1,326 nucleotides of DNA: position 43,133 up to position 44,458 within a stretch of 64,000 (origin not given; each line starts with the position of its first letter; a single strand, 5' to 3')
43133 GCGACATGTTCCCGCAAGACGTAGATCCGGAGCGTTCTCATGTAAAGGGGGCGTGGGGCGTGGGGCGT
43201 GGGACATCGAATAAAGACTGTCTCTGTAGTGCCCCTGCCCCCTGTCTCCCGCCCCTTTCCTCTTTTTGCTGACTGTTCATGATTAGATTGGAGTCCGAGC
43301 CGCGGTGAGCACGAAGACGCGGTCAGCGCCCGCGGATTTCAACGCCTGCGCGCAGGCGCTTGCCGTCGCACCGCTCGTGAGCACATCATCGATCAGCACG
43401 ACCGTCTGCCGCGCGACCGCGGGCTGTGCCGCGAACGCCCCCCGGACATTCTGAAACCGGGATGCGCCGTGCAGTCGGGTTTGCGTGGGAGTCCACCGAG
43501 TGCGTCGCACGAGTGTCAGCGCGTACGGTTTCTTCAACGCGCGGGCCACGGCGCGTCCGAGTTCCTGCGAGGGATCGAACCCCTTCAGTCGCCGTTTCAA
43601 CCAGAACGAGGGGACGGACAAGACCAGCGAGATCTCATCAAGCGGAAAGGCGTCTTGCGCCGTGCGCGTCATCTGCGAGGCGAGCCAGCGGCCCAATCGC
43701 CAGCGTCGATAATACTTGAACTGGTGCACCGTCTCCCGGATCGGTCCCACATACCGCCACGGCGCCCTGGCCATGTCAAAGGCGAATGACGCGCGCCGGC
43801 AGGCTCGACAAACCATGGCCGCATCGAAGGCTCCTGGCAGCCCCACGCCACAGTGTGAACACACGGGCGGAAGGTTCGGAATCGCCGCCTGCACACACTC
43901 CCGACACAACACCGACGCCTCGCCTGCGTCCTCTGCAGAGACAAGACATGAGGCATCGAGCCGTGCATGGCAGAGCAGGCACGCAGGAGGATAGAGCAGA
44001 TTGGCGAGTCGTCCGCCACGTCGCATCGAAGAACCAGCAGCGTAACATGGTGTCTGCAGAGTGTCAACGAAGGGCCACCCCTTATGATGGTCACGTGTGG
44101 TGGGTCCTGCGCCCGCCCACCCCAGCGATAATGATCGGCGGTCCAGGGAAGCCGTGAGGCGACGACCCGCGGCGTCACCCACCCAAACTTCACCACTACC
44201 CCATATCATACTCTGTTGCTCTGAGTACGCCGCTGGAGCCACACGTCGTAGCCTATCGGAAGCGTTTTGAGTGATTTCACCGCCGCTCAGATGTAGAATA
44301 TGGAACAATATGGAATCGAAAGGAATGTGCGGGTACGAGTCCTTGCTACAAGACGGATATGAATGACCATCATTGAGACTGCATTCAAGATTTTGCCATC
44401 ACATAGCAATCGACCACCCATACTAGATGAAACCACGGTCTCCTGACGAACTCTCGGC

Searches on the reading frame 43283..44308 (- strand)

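Call 29: search_protein_families(library=pfam, proteins=[window:43283-44308:-], max_evalue=0.01)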
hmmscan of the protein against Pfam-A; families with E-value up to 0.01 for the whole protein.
window:43283-44308:- (341 aa): 2 families
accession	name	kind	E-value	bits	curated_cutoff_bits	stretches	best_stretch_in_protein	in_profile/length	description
PF18912.6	DZR_2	-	5.6e-07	29.7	27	1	102-171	2-56/56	Double zinc ribbon domain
PF00156.33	Pribosyltran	-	8e-06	25.7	26.3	1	250-333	43-120/158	Phosphoribosyl transferase domain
